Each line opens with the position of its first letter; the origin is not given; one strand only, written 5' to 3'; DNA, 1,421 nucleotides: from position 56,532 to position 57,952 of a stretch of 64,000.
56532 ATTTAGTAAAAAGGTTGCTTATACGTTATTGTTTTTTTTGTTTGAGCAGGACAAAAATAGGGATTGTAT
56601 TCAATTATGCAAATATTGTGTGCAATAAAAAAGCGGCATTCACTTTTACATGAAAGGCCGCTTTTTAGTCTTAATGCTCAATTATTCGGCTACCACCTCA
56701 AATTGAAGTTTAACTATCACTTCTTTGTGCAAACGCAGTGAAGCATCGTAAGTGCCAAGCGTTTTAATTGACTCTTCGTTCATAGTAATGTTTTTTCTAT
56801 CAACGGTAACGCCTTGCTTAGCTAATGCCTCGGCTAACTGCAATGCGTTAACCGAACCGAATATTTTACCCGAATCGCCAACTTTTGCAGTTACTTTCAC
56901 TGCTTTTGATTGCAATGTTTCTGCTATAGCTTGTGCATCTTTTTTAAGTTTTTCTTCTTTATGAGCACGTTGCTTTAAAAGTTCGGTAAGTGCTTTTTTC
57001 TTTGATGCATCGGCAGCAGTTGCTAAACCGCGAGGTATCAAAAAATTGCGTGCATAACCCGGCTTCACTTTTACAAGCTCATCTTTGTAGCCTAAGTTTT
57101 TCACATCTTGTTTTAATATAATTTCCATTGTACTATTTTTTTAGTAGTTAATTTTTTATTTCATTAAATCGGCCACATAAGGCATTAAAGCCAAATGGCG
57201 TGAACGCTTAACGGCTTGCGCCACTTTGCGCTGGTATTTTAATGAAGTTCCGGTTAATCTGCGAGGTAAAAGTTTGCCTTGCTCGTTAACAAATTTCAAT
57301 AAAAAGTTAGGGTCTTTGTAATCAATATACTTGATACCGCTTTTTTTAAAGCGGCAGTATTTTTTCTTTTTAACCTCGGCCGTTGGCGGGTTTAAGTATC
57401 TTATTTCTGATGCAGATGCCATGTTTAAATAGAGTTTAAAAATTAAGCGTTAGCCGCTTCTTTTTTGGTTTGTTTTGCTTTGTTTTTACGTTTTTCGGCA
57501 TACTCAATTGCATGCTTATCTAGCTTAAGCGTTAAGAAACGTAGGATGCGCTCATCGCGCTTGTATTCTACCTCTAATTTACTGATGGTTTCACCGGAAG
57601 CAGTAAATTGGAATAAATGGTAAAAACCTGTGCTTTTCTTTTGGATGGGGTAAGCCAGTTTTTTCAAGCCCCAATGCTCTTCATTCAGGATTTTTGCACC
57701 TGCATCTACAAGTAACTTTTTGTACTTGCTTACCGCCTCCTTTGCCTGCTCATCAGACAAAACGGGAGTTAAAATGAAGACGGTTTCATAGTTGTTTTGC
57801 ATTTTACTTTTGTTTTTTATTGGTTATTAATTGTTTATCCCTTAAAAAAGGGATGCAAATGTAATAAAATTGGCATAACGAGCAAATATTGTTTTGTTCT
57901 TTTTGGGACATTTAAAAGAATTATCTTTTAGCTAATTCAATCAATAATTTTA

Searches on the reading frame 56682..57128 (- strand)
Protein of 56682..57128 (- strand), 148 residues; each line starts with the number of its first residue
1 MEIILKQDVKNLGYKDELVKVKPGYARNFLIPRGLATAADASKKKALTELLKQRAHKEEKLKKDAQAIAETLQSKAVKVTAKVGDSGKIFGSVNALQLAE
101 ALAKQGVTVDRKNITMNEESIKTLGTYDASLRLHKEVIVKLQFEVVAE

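Call 24: find_encoding_contigs(protein=window:56682-57128:-, flank=10000, max_places=10)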
Protein window:56682-57128:- (148 aa): 3 contigs read that carry it; 3 places shown.
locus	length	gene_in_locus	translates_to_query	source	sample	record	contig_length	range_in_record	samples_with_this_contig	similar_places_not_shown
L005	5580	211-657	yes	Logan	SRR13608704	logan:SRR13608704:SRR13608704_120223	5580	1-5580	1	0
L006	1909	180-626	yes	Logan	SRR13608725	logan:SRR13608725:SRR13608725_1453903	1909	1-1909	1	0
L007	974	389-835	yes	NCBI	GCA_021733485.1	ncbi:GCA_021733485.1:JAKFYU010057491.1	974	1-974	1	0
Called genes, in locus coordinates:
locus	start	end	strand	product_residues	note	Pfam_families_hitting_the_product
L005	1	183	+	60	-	?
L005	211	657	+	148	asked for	PF01281:Ribosomal_L9_N, PF03948:Ribosomal_L9_C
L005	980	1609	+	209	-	PF07638:Sigma70_ECF (faint), PF04542:Sigma70_r2, PF08281:Sigma70_r4_2, PF04545:Sigma70_r4 (weak)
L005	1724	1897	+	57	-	-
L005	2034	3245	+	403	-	PF22458:RsmF-B_ferredox (weak), PF01209:Ubie_methyltran (weak), PF01189:Methyltr_RsmB-F, PF13847:Methyltransf_31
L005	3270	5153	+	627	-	PF00515:TPR_1 (weak), PF07719:TPR_2 (faint)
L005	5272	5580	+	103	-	?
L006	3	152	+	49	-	?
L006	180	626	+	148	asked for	PF01281:Ribosomal_L9_N, PF03948:Ribosomal_L9_C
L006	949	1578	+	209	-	PF07638:Sigma70_ECF (faint), PF04542:Sigma70_r2, PF08281:Sigma70_r4_2, PF04545:Sigma70_r4 (weak)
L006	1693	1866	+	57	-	-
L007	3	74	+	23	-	?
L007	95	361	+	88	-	PF01084:Ribosomal_S18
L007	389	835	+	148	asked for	PF01281:Ribosomal_L9_N, PF03948:Ribosomal_L9_C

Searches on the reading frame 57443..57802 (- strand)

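Call 40: search_protein_families(library=pfam, proteins=[window:57443-57802:-], max_evalue=0.001)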
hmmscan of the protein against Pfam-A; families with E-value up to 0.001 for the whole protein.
window:57443-57802:- (119 aa): 1 family
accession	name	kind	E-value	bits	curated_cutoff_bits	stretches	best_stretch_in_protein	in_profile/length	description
PF01250.22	Ribosomal_S6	-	1.2e-30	106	27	1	4-93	1-90/90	Ribosomal protein S6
